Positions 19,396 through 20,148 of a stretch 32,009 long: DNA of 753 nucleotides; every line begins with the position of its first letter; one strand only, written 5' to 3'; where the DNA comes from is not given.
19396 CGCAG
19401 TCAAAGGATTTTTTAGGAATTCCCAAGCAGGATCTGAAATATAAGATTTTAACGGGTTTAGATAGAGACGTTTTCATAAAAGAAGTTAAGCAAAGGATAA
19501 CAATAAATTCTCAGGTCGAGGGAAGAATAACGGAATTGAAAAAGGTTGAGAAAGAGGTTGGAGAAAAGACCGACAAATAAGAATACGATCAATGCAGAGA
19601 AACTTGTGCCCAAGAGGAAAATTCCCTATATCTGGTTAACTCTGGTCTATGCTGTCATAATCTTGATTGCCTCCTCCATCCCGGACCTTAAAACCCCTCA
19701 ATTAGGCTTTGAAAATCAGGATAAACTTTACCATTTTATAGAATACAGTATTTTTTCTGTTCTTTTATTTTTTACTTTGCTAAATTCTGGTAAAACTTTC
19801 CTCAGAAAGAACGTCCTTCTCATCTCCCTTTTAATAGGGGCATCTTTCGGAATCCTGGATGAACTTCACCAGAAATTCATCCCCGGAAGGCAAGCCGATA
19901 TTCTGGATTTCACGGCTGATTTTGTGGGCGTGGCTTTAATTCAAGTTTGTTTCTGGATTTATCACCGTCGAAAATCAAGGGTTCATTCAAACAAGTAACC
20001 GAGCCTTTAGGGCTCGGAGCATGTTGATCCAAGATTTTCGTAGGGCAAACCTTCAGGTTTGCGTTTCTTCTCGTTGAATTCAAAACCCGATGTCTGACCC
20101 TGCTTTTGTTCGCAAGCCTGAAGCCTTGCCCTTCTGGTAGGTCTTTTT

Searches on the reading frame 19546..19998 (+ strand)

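Call 7: search_protein_families(library=pfam, proteins=[window:19546-19998:+])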
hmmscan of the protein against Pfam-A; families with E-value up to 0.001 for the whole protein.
window:19546-19998:+ (150 aa): 1 family
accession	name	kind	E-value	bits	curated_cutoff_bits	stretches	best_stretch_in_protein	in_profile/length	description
PF04892.17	VanZ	-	6.5e-10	40.2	30.1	1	53-138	55-124/126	VanZ like family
